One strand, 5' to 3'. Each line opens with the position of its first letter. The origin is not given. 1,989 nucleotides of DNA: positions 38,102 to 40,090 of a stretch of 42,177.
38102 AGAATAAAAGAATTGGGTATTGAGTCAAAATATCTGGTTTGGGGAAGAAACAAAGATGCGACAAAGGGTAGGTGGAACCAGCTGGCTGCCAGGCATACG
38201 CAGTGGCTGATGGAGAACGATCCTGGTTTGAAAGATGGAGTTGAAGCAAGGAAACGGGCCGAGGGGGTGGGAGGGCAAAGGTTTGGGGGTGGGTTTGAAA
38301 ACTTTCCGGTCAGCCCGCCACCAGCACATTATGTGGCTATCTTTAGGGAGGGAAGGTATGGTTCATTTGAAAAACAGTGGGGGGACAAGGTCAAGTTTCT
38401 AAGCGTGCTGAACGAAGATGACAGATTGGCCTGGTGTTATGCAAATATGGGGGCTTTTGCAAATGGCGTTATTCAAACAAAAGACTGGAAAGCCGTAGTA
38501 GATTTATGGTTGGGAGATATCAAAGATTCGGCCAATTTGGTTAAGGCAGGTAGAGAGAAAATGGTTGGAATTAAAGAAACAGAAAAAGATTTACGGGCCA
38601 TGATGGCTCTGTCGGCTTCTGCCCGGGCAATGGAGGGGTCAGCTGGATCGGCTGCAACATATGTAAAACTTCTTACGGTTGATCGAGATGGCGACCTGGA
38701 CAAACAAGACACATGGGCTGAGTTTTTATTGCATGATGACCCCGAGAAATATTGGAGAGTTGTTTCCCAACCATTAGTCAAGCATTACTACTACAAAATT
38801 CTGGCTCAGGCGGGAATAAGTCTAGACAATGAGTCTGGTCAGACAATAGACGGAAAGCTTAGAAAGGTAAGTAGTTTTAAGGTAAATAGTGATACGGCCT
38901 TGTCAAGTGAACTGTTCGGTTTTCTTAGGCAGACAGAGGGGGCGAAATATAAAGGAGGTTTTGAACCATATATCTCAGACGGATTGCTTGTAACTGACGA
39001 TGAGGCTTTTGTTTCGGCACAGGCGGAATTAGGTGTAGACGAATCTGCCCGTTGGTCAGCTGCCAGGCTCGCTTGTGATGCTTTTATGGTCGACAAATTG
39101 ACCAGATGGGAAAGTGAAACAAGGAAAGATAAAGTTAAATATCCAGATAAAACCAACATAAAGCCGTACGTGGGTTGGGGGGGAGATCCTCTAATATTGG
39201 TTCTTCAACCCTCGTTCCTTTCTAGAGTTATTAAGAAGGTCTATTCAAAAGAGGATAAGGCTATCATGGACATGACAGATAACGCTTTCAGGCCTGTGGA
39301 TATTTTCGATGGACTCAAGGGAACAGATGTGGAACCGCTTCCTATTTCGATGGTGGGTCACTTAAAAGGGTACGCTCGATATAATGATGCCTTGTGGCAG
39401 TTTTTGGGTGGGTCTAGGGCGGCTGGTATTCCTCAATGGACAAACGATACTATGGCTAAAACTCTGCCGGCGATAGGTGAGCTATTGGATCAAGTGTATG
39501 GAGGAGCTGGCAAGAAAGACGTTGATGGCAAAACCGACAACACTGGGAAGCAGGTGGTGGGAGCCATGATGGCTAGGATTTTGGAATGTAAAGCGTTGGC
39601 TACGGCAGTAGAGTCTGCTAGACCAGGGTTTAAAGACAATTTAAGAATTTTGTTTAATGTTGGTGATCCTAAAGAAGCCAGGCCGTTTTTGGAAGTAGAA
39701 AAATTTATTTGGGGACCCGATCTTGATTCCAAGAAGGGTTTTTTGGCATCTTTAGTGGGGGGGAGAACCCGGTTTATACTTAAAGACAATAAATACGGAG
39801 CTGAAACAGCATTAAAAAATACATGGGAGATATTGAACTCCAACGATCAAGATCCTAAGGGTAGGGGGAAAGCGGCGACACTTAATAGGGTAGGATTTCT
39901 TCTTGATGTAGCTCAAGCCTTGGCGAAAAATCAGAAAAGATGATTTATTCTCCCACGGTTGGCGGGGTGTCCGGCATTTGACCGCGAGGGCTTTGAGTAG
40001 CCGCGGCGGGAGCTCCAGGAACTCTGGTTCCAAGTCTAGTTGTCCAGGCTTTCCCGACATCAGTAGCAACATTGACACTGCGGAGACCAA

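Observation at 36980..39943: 987-aa orphan protein with no domains or TM helices, encoded antisense in the middle of the secretion-like island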

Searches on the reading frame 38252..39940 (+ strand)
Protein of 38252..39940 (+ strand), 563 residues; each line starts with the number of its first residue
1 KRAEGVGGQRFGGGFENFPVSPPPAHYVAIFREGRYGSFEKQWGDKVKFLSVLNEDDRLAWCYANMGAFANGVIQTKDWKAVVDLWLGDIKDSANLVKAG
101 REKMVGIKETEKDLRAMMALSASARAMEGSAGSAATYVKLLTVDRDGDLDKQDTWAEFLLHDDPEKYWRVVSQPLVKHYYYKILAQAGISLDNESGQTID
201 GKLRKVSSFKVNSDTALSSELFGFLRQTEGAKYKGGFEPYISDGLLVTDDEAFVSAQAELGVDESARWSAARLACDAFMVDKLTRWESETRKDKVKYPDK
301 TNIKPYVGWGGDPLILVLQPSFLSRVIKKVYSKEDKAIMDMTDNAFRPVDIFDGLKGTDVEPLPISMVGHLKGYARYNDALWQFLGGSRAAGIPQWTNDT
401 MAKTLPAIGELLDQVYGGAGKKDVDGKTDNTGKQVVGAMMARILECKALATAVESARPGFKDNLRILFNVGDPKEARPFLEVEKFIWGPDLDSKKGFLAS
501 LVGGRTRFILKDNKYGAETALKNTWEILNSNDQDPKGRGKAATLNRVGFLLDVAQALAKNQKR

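Call 35: search_solved_structures(query=A3, max_evalue=10, show_alignments=2)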
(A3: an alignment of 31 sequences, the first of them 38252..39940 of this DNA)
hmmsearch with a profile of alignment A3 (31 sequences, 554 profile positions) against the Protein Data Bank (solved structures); distinct sequences matched with E-value up to 10: 0.

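Call 36: search_protein_families(library=pfam, alignment_id=A3, max_evalue=0.1)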
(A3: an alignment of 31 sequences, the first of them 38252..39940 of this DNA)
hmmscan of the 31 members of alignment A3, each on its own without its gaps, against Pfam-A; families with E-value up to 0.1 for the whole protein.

A. member 1, window:38252-39940:+ (563 aa): 0 families

B. families by the number of members that match (of 31 scanned): 5 families
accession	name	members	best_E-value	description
PF09972.14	DUF2207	1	0.016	Predicted membrane protein (DUF2207) N-terminal domain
PF09725.14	Fra10Ac1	1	0.019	Folate-sensitive fragile site protein Fra10Ac1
PF10792.14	DUF2605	1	0.027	Protein of unknown function (DUF2605)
PF10366.15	Vps39_1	1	0.047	Vacuolar sorting protein 39 domain 1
PF19611.4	DUF6116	1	0.092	Family of unknown function (DUF6116)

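Call 37: find_homologous_proteins(query=A3)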
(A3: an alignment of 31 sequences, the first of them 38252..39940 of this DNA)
Query A3 (31 sequences) (563 aa, profile of the alignment): 38 proteins with E <= 0.001 among 8000 candidates.
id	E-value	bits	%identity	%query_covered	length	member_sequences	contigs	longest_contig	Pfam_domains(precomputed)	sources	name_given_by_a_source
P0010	6.8e-228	776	47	96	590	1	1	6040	-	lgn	-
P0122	1.6e-223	762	52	96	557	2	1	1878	-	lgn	-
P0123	7.4e-215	733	50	96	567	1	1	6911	-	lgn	-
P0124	2.3e-211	722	48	96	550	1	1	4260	-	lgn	-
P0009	3.6e-211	721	48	95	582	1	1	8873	-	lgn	-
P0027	6.8e-211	720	39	97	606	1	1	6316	-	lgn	-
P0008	7.8e-209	713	49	95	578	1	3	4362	-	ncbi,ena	ncbi:MAG: hypothetical protein AAB690_02130 [Patescibacteria group bacterium]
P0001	1.4e-208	712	100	100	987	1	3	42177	-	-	-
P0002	4.2e-208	711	91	99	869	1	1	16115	-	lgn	-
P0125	2.2e-205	702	46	95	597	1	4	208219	-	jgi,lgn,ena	jgi:hypothetical protein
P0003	8.2e-204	697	83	100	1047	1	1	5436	-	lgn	-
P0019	9.1e-204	697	44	95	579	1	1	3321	-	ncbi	-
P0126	2.4e-202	692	47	96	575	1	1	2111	-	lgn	-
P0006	3.9e-202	691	61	98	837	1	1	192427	-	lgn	-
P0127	6.1e-202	691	45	91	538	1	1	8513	-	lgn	-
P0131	3.7e-191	655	41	96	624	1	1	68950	-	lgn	-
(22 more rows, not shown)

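Call 39: find_encoding_contigs(protein=P0125, flank=10000, max_places=2)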
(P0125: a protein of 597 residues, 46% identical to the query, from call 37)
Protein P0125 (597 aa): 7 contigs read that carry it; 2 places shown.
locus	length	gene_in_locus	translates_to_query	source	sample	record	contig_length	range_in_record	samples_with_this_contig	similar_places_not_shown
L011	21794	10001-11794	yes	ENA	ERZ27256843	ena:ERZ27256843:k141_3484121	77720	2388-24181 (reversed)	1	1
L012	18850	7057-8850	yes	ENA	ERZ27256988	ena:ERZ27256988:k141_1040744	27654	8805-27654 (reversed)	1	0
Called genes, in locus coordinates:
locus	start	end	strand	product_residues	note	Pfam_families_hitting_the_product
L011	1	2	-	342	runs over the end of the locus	-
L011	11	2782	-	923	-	-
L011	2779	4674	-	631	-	PF03135:CagE_TrbE_VirB (faint), PF01935:DUF87 (weak), PF12846:AAA_10, PF19044:P-loop_TraG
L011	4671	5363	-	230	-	PF26593:TraC-like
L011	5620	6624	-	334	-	PF13620:CarboxypepD_reg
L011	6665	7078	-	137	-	PF05635:23S_rRNA_IVP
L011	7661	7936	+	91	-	-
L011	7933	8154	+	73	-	PF07927:HicA_toxin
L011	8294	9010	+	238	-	-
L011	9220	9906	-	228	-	-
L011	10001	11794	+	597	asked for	-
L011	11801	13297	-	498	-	-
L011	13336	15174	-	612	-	-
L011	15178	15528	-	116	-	PF18895:T4SS_pilin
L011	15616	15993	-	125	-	PF13366:PDDEXK_3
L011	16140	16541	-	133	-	PF18895:T4SS_pilin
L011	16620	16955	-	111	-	PF18895:T4SS_pilin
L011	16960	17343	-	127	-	PF18895:T4SS_pilin (weak)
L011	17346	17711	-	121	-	PF18895:T4SS_pilin (weak)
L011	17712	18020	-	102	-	PF18895:T4SS_pilin (weak)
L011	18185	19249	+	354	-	PF00348:polyprenyl_synt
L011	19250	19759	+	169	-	PF04542:Sigma70_r2, PF07638:Sigma70_ECF (faint), PF08281:Sigma70_r4_2, PF04545:Sigma70_r4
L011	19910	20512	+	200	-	PF01894:YjbQ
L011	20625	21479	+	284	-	PF02401:LYTB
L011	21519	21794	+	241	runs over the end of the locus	PF01255:Prenyltransf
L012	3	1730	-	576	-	?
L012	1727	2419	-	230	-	PF26593:TraC-like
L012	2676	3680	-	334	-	PF13620:CarboxypepD_reg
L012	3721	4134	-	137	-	PF05635:23S_rRNA_IVP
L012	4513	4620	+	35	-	-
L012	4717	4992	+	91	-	-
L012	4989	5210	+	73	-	PF07927:HicA_toxin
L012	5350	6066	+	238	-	-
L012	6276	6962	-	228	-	-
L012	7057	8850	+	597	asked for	-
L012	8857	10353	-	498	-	-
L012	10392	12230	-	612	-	-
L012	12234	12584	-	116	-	PF18895:T4SS_pilin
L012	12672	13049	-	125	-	PF13366:PDDEXK_3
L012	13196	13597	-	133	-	PF18895:T4SS_pilin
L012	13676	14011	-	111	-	PF18895:T4SS_pilin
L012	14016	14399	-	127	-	PF18895:T4SS_pilin (weak)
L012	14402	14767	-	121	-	PF18895:T4SS_pilin (weak)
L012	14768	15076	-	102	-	PF18895:T4SS_pilin (weak)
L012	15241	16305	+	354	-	PF00348:polyprenyl_synt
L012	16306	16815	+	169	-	PF04542:Sigma70_r2, PF07638:Sigma70_ECF (faint), PF08281:Sigma70_r4_2, PF04545:Sigma70_r4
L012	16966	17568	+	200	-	PF01894:YjbQ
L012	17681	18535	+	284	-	PF02401:LYTB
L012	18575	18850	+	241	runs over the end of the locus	PF01255:Prenyltransf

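Call 43: find_encoding_contigs(protein=P0131, flank=10000, max_places=1)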
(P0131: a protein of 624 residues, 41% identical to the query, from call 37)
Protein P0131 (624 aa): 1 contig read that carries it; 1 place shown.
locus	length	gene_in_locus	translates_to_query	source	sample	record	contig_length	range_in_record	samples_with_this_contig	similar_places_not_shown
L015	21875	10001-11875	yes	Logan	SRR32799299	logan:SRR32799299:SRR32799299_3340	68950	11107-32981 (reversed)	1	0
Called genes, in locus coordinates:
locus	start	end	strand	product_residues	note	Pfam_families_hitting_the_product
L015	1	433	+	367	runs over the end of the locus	PF00712:DNA_pol3_beta, PF02767:DNA_pol3_beta_2, PF02768:DNA_pol3_beta_3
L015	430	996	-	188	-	-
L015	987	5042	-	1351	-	-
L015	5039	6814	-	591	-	PF19044:P-loop_TraG, PF01935:DUF87, PF12846:AAA_10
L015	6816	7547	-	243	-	PF26593:TraC-like (weak)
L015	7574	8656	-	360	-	PF12666:PrgI (weak), PF13620:CarboxypepD_reg (weak)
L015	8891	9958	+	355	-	-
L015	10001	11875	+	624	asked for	-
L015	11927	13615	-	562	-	-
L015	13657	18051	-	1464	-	-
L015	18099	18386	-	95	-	PF18895:T4SS_pilin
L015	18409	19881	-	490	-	-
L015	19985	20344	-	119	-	PF18895:T4SS_pilin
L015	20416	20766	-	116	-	PF18895:T4SS_pilin (weak)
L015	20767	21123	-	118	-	PF18895:T4SS_pilin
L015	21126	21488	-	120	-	-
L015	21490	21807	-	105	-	-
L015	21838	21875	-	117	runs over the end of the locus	PF18895:T4SS_pilin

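Call 55: predict_structure(alignment_id=A4)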
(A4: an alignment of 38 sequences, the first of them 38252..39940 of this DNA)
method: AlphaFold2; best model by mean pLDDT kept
length: 563 residues; sequences in the alignment: 38
mean_pLDDT: 88.8   pTM: 0.87
mean pLDDT of the five models: 88.8, 88.1, 87.9, 87.8, 87.0
residues with pLDDT >= 90: 421; 70-90: 71; 50-70: 52; < 50: 19
segments of 3 or more residues with pLDDT < 50: 1-17
pLDDT, mean of each block of 10 residues (from residue 1): 38 47 90 94 92 96 94 88 96 96 97 98 95 95 93 91 94 98 98 92 91 97 95 96 96 94 93 98 96 87 94 96 94 92 96 89 94 97 96 96 97 92 73 97 97 79 65 69 95 93 93 95 92 65 56 57 47
secondary structure, 60 per line:
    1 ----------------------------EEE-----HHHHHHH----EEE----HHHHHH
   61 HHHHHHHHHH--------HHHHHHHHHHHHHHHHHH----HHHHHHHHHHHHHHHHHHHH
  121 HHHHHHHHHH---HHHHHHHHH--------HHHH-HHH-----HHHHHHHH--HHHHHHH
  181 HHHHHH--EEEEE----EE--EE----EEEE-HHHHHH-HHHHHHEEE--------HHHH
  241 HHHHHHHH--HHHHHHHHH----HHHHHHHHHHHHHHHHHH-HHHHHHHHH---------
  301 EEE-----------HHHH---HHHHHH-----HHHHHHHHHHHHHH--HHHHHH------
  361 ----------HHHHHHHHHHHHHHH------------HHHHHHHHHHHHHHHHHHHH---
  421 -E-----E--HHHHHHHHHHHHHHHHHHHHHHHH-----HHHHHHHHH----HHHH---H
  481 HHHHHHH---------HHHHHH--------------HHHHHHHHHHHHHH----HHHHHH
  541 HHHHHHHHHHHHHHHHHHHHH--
elements in order: E29-31 H37-43 E48-50 H55-70 H79-96 H101-130 H134-142 H151-154 H164-171 H174-186 E189-193 E208-211 H213-218 H220-225 E226-228 H237-248 H251-259 H264-281 H283-291 E301-303 H315-318 H322-327 H333-346 H349-354 H371-385 H398-417 H431-454 H460-468 H473-476 H480-487 H497-502 H517-530 H535-561
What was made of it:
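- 38303..39940 (+): Module B, aa 442-987: a conserved, mainly alpha-helical domain whose fold has no known match. AF2 pLDDT 88.8 and pTM 0.87 (call 55).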

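Call 58: fold_search(model_id=the predicted structure, library=pdb)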
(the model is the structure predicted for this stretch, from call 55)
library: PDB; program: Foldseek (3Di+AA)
matches with E <= 10: 93; with E <= 0.001: 0
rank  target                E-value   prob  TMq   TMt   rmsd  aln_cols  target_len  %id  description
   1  6xte_A                2.7e-01  0.10  0.12  0.08  23.9       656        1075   13  Human karyopherin RanBP5 (isoform-1) (released 2020-04-22)
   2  4n5c_H                4.2e-01  0.08  0.12  0.11  21.8       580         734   12  Crystal structure of Ypp1 (released 2014-01-22)
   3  3s3b_A                1.2e+00  0.05  0.11  0.11  31.0       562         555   11  Structure of Thermus thermophilus cytochrome ba3 oxidase 240s after Xe depressurization (released 2012-05-23)
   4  8glv_LO               1.4e+00  0.05  0.13  0.08  23.6       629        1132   11  96-nm repeat unit of doublet microtubules from Chlamydomonas reinhardtii flagella (released 2023-05-31)
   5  5qsr_A                1.7e+00  0.06  0.13  0.15  22.4       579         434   10  PanDDA analysis group deposition -- Crystal Structure of human STAG1 in complex with Z136583524 (released 2019-08-21)
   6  3w3y_A                1.9e+00  0.04  0.12  0.08  22.3       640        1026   11  Crystal structure of Kap121p bound to Nup53p (released 2013-04-10)
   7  7fik_K                1.9e+00  0.08  0.16  0.14  22.9       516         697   11  The cryo-EM structure of the CR subunit from X. laevis NPC (released 2022-11-09)
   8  4haw_C                1.9e+00  0.04  0.12  0.09  22.4       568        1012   12  Crystal structure of CRM1 inhibitor Leptomycin B in complex with CRM1(K548A)-Ran-RanBP1 (released 2013-01-09)
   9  4p6z_B                2.0e+00  0.03  0.10  0.10  21.6       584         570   11  Crystal structure of the human BST2 cytoplasmic domain and the HIV-1 Vpu cytoplasmic domain bound to the clathrin adap (released 2014-05-21)
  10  2nww_A                2.1e+00  0.01  0.07  0.08  28.4       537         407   11  Crystal structure of GltPh in complex with TBOA (released 2007-02-27)
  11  6uwf                  2.3e+00  0.02  0.09  0.11  27.5       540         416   11  GltPh in complex with L-aspartate and sodium ions in outward-facing state (released 2020-06-03)
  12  9n6z_SP               2.4e+00  0.03  0.13  0.05  24.4       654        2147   11  SSU processome maturation and disassembly, State D (released 2025-11-05)
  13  7znk_B                2.6e+00  0.03  0.12  0.10  22.8       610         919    8  Structure of an endogenous human TREX complex bound to mRNA (released 2023-05-03)
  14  8i0r_V                2.6e+00  0.02  0.08  0.09  30.1       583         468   10  The cryo-EM structure of human Bact-I complex (released 2024-07-31)
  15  2pfv                  2.7e+00  0.03  0.12  0.12  27.1       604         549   10  S. cerevisiae Exo70 with additional residues to 2.1 Angrstrom resolution (released 2007-05-22)
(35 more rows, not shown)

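Call 59: find_related_loci(query=A3, collection=genome_contigs, flank=10000)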
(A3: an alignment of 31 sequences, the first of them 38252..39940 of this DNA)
Query A3 (563 aa) in genome_contigs; peptide patterns used: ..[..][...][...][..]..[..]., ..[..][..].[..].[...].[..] (x = any residue, [..] = any of these).
174 stretches matched a pattern; 8 encode a relative of the query (tblastn E <= 1e-3); 8 distinct loci.
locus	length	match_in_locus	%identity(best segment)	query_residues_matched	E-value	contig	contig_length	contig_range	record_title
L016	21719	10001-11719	48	24-563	1e-160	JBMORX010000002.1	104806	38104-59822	MAG: Patescibacteria group bacterium isolate Betzabe_MAG191 MAG191_2, whole genome shotgun sequence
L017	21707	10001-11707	45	18-557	2e-139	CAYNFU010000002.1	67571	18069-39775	MAG TPA_asm: uncultured Gammaproteobacteria bacterium isolate SRP050083_co2_220 genome assembly, contig: NODE_146_length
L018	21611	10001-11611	42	23-563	3e-127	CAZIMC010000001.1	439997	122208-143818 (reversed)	MAG TPA_asm: uncultured Gammaproteobacteria bacterium isolate SRP170004_co1_20 genome assembly, contig: NODE_13_length_4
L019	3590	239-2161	34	20-559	9e-102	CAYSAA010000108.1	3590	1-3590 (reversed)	MAG TPA_asm: uncultured Atribacterota bacterium isolate SRP067234_co1_85 genome assembly, contig: k99_633862, whole geno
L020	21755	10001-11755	33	20-557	5e-82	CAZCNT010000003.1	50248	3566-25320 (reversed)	MAG TPA_asm: uncultured Gammaproteobacteria bacterium isolate SRP050083_co1_418 genome assembly, contig: NODE_175_length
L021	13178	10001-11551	33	45-559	2e-68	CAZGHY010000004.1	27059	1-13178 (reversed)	MAG TPA_asm: uncultured Gammaproteobacteria bacterium isolate SRP286056_co2_319 genome assembly, contig: NODE_2538_lengt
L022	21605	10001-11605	31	16-558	2e-62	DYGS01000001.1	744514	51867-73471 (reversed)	MAG TPA_asm: Candidatus Microgenomatus sp. isolate BE2012_5_35_30 Afr_mines_BE2012_3_length_744514_cov_13_281153, whole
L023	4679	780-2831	27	29-560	2e-36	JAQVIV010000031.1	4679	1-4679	MAG: Candidatus Shapirobacteria bacterium isolate STE_48 NODE_57103_length_4679_cov_3.497803_Sandtown_E, whole genome sh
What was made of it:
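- Closest known: Patescibacteria. Different: The family described here appears restricted to Microgenomatia-type genomes (call 59).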

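Call 81: fold_search(model_id=the predicted structure, library=viral)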
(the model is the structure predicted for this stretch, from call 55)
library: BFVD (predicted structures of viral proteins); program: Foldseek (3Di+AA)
matches with E <= 10: 92; with E <= 0.001: 0
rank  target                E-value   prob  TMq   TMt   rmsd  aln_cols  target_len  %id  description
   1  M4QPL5                1.0e+00  0.04  0.09  0.09  43.0       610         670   13  (no name in the UniProt tables at hand)
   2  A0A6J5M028            1.2e+00  0.04  0.10  0.08  34.2       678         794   11  Uncharacterized protein [uncultured Caudovirales phage]
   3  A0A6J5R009            1.2e+00  0.03  0.09  0.08  52.3       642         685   12  Uncharacterized protein [uncultured Caudovirales phage]
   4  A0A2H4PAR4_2          1.3e+00  0.03  0.09  0.06  47.0       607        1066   12  (no name in the UniProt tables at hand)
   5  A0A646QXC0            1.3e+00  0.03  0.11  0.06  25.2       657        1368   10  (no name in the UniProt tables at hand)
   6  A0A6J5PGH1            1.3e+00  0.03  0.10  0.09  39.7       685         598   12  Uncharacterized protein [uncultured Caudovirales phage]
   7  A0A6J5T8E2            1.3e+00  0.03  0.09  0.07  31.8       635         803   10  Uncharacterized protein [uncultured Caudovirales phage]
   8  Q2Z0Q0                1.3e+00  0.08  0.13  0.18  21.6       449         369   13  Uncharacterized protein [Pseudomonas phage EL]
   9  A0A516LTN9            1.3e+00  0.07  0.12  0.12  27.0       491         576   13  (no name in the UniProt tables at hand)
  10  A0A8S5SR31            1.3e+00  0.06  0.12  0.09  27.5       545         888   14  Transglycosylase SLT domain-containing protein [Podoviridae sp. ctXBg1]
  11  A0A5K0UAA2            1.4e+00  0.05  0.13  0.08  23.7       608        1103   12  Uncharacterized protein [Yasminevirus sp. GU-2018]
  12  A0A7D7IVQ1            1.6e+00  0.03  0.08  0.08  19.6       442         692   12  Nucleoprotein [Blattodean phenui-related virus OKIAV261]
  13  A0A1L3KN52            1.7e+00  0.03  0.13  0.13  25.3       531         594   13  (no name in the UniProt tables at hand)
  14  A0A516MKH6            1.9e+00  0.02  0.09  0.08  30.3       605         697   13  (no name in the UniProt tables at hand)
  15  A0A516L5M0            2.0e+00  0.04  0.12  0.11  28.9       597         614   10  (no name in the UniProt tables at hand)
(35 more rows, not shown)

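Call 99: search_protein_families(library=pfam, proteins=[L011:11801-13297:-, L015:11927-13615:-], max_evalue=1)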
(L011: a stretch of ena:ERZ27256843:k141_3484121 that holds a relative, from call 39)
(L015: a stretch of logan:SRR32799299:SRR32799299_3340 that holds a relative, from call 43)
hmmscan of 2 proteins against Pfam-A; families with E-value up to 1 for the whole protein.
L011:11801-13297:- (498 aa): 0 families

L015:11927-13615:- (562 aa): 0 families

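Call 102: search_protein_families(library=ncbifam, alignment_id=A3, max_evalue=0.1)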
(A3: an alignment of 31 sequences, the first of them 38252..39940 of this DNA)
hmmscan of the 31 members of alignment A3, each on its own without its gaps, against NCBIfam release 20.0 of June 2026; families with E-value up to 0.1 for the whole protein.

A. member 1, window:38252-39940:+ (563 aa): 0 families

B. families by the number of members that match (of 31 scanned): 6 families
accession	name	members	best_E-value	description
NF010042.0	PRK13517.1-2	1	0.0064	glutamate--cysteine ligase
NF010535.0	PRK13923.1-3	1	0.031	sporulation-specific transcriptional regulator GerR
NF007136.0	PRK09582.1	1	0.033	putative cation transport regulator ChaB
NF001133.1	PRK00142.1-1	1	0.046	oxygen-dependent tRNA uridine(34) hydroxylase TrhO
NF033917.0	antiphage_ZorA_4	1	0.075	anti-phage ZorAB system protein ZorA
NF047415.1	heterocyst_PatS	1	0.077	heterocyst-inhibiting signaling peptide PatS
